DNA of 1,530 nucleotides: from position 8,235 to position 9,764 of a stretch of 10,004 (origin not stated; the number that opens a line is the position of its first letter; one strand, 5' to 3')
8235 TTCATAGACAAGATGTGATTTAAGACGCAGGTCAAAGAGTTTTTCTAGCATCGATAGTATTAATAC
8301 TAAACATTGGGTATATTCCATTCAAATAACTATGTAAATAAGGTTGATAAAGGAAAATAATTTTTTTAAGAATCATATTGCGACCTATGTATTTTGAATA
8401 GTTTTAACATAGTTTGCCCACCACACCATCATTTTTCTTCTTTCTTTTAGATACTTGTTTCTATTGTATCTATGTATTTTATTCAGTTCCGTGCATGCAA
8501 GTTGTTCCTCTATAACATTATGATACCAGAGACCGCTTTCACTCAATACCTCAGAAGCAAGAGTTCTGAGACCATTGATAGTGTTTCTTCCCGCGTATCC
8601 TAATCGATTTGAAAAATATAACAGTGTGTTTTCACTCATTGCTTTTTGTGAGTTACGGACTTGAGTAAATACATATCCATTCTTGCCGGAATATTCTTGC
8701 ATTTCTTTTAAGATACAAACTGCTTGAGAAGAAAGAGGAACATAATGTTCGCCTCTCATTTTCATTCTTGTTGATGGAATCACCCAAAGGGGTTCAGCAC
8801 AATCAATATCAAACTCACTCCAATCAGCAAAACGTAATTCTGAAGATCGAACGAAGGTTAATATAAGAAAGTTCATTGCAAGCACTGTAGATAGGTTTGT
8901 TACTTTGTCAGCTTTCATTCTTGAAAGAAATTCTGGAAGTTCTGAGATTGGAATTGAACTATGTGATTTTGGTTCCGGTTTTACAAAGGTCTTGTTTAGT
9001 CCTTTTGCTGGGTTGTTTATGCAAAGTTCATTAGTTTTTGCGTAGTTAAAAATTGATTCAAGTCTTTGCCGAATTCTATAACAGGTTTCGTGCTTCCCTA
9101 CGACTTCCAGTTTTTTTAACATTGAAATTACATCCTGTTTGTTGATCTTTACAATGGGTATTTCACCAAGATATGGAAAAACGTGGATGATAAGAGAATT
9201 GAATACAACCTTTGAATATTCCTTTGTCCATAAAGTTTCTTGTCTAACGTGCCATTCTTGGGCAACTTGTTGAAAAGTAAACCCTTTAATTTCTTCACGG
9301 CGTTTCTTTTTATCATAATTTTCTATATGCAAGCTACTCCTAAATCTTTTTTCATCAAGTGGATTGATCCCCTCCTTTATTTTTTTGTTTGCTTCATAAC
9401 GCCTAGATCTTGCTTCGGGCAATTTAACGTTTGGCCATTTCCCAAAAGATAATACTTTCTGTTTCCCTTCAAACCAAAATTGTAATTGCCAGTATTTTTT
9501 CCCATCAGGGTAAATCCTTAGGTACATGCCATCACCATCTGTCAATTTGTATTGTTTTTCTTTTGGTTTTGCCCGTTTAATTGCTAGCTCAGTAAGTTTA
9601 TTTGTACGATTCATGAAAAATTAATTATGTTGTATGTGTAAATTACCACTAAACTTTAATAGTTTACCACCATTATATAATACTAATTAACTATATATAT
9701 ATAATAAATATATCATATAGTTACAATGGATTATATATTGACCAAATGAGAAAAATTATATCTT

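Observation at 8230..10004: Metabolosome operon abuts a P4-type integrase with a duplicated att-like segment: candidate mobile metabolosome island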

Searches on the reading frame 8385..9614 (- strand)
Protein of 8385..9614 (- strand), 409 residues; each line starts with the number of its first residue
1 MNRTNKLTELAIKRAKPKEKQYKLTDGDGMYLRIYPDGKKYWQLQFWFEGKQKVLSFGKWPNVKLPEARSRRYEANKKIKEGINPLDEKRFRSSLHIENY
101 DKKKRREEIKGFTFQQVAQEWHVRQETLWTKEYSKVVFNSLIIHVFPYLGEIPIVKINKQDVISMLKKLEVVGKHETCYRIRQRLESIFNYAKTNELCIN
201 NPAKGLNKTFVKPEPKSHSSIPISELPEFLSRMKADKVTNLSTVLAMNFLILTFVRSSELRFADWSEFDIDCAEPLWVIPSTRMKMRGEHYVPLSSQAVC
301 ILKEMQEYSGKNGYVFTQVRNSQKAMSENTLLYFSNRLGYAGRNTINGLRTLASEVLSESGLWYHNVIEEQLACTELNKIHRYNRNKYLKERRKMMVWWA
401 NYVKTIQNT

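Call 4: search_protein_families(library=pfam, proteins=[window:8385-9614:-])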
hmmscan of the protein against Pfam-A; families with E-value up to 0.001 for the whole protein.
window:8385-9614:- (409 aa): 3 families
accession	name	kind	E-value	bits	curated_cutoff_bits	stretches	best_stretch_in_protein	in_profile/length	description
PF22022.2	Phage_int_M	-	1.5e-22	80.1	27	1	114-207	1-94/96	Phage integrase central domain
PF13356.12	Arm-DNA-bind_3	-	2e-22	79.6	27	1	7-90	1-81/83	Arm DNA-binding domain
PF00589.27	Phage_integrase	-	3.4e-13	50.2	27.1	1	225-388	7-170/172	Phage integrase family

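Call 8: find_encoding_contigs(protein=window:8385-9614:-, flank=10000, max_places=10)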
Protein window:8385-9614:- (409 aa): 24 contigs read that carry it; 10 places shown.
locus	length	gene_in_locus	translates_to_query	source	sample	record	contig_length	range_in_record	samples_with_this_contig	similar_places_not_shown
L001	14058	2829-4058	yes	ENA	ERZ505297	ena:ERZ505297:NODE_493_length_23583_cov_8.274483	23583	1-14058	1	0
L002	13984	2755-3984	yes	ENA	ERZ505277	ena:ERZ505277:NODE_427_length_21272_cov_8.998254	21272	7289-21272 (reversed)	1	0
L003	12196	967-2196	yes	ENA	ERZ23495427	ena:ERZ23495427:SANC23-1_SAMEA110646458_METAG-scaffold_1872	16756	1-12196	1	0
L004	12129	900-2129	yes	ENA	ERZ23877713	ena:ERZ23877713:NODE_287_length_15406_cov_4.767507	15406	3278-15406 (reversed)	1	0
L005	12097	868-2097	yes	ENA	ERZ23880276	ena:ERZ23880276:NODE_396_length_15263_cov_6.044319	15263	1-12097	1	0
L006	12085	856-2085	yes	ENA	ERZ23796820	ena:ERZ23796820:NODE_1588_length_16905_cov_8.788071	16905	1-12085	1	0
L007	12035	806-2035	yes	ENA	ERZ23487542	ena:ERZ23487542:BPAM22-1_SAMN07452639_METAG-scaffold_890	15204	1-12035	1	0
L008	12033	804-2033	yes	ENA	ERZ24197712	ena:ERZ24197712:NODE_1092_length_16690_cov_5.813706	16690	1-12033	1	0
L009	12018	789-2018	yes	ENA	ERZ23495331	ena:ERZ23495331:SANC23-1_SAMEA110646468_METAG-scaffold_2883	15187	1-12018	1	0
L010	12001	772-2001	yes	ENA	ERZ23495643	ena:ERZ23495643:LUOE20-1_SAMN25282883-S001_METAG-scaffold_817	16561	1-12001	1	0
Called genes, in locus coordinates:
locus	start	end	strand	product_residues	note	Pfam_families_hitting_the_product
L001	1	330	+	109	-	?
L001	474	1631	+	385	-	PF13506:Glyco_transf_21, PF00535:Glycos_transf_2, PF10111:Glyco_tranf_2_2, PF13641:Glyco_tranf_2_3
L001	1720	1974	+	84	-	-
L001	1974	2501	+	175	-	-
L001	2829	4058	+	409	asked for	PF13356:Arm-DNA-bind_3, PF22022:Phage_int_M, PF00589:Phage_integrase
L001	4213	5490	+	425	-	PF00202:Aminotran_3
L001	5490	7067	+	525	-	PF00171:Aldedh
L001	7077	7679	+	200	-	PF27545:CsoS1D_N, PF00936:BMC (weak)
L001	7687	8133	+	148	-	-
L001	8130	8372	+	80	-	PF03319:EutN_CcmL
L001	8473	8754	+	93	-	PF00936:BMC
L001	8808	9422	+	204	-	PF27545:CsoS1D_N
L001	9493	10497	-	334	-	PF01636:APH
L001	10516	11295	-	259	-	PF00106:adh_short, PF08659:KR, PF13561:adh_short_C2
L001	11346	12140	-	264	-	PF00528:BPD_transp_1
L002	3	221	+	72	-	?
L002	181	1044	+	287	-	PF05721:PhyH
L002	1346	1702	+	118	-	-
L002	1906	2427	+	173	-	-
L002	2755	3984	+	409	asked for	PF13356:Arm-DNA-bind_3, PF22022:Phage_int_M, PF00589:Phage_integrase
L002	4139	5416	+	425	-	PF00202:Aminotran_3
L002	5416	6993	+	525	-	PF00171:Aldedh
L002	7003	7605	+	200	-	PF27545:CsoS1D_N, PF00936:BMC (weak)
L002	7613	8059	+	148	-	-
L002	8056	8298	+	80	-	PF03319:EutN_CcmL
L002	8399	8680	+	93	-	PF00936:BMC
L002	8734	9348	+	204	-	PF27545:CsoS1D_N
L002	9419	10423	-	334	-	PF01636:APH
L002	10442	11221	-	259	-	PF00106:adh_short, PF08659:KR, PF13561:adh_short_C2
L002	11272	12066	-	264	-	PF00528:BPD_transp_1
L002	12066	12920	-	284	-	PF00528:BPD_transp_1 (weak)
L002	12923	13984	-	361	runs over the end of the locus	PF00005:ABC_tran, PF13304:AAA_21 (faint), PF08402:TOBE_2 (weak)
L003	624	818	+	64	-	PF13356:Arm-DNA-bind_3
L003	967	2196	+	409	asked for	PF13356:Arm-DNA-bind_3, PF22022:Phage_int_M, PF00589:Phage_integrase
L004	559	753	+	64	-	PF13356:Arm-DNA-bind_3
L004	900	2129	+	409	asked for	PF13356:Arm-DNA-bind_3, PF22022:Phage_int_M, PF00589:Phage_integrase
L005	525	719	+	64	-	PF13356:Arm-DNA-bind_3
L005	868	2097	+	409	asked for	PF13356:Arm-DNA-bind_3, PF22022:Phage_int_M, PF00589:Phage_integrase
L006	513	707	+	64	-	PF13356:Arm-DNA-bind_3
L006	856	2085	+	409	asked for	PF13356:Arm-DNA-bind_3, PF22022:Phage_int_M, PF00589:Phage_integrase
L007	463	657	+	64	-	PF13356:Arm-DNA-bind_3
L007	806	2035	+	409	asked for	PF13356:Arm-DNA-bind_3, PF22022:Phage_int_M, PF00589:Phage_integrase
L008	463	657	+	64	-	PF13356:Arm-DNA-bind_3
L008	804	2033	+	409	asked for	PF13356:Arm-DNA-bind_3, PF22022:Phage_int_M, PF00589:Phage_integrase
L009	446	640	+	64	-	PF13356:Arm-DNA-bind_3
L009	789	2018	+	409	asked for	PF13356:Arm-DNA-bind_3, PF22022:Phage_int_M, PF00589:Phage_integrase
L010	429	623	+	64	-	PF13356:Arm-DNA-bind_3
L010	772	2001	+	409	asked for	PF13356:Arm-DNA-bind_3, PF22022:Phage_int_M, PF00589:Phage_integrase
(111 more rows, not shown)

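Call 14: find_related_loci(query=window:8385-9614:-, collection=genome_contigs, flank=10000)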
Query window:8385-9614:- (409 aa) in genome_contigs; peptide patterns used: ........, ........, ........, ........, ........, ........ (x = any residue, [..] = any of these).
38 stretches matched a pattern; 10 encode a relative of the query (tblastn E <= 1e-3); 10 distinct loci.
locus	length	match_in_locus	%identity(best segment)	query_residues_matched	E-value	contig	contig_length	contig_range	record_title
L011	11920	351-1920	100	1-409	0e+0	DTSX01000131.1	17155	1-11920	MAG TPA_asm: Gammaproteobacteria bacterium isolate UWMA-0062 NODE_997_length_17155_cov_24.837018, whole genome shotgun s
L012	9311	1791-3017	97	1-409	0e+0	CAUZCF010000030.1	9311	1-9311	MAG: Gammaproteobacteria bacterium isolate CB27_Tmax.92 genome assembly, contig: Ga0310121_10007068, whole genome shotgu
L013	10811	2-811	100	140-409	0e+0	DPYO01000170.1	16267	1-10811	MAG TPA_asm: Candidatus Neomarinimicrobiota bacterium isolate UBA8229 contig_20550, whole genome shotgun sequence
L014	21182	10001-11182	39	6-408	4e-86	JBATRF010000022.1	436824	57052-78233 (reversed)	MAG: Thiolinea sp. isolate MFD10500_ilm_asm_bin8 k127_60735, whole genome shotgun sequence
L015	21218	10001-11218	34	7-409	4e-80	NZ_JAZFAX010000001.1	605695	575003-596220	Novosphingobium resinovorum strain Shazo N NODE_1_length_605695_cov_177.618992, whole genome shotgun sequence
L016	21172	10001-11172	30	7-408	2e-44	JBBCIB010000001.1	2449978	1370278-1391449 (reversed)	MAG: Rhizomicrobium sp. isolate S7_bin.28 s130.ctg000132l, whole genome shotgun sequence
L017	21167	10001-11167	25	1-409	8e-34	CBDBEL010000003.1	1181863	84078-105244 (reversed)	MAG: Candidatus Aldehydirespirator sp. isolate 42010ebb-ea2b-4a2b-9d13-79554d05c50f genome assembly, contig: contig_3, w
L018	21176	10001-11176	34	7-409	5e-67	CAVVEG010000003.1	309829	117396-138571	MAG: uncultured Alphaproteobacteria bacterium isolate MFD01872.bin.2.219 genome assembly, contig: contig_115779, whole g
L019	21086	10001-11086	26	27-404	5e-33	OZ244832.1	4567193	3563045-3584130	MAG: Candidatus Aldehydirespirator sp. isolate 45bd059b-89eb-4db7-924e-096435c6defb genome assembly, chromosome: 1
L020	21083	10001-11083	26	27-403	1e-26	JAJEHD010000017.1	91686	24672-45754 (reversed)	MAG: Acidimicrobiia bacterium isolate p16x60bins.22 k141_196449, whole genome shotgun sequence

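Call 32: search_solved_structures(query=window:8385-9614:-, max_evalue=0.01, show_alignments=3)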
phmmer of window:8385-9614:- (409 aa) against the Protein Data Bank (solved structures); distinct sequences matched with E-value up to 0.01: 5.
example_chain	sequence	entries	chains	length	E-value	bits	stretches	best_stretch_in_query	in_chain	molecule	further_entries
3ju0_A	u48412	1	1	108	6.5e-22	81.4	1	7-92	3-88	Phage integrase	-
2kkv_A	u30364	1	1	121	4.7e-14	55.6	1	110-206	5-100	Integrase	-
3jtz_A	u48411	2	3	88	7.1e-12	48.4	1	7-84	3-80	Integrase | CP4-like integrase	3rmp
2kj9_A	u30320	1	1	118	2e-10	43.6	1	112-216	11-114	Integrase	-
2kj8_A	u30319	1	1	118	5.8e-05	25.6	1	113-207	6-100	Putative prophage CPS-53 integrase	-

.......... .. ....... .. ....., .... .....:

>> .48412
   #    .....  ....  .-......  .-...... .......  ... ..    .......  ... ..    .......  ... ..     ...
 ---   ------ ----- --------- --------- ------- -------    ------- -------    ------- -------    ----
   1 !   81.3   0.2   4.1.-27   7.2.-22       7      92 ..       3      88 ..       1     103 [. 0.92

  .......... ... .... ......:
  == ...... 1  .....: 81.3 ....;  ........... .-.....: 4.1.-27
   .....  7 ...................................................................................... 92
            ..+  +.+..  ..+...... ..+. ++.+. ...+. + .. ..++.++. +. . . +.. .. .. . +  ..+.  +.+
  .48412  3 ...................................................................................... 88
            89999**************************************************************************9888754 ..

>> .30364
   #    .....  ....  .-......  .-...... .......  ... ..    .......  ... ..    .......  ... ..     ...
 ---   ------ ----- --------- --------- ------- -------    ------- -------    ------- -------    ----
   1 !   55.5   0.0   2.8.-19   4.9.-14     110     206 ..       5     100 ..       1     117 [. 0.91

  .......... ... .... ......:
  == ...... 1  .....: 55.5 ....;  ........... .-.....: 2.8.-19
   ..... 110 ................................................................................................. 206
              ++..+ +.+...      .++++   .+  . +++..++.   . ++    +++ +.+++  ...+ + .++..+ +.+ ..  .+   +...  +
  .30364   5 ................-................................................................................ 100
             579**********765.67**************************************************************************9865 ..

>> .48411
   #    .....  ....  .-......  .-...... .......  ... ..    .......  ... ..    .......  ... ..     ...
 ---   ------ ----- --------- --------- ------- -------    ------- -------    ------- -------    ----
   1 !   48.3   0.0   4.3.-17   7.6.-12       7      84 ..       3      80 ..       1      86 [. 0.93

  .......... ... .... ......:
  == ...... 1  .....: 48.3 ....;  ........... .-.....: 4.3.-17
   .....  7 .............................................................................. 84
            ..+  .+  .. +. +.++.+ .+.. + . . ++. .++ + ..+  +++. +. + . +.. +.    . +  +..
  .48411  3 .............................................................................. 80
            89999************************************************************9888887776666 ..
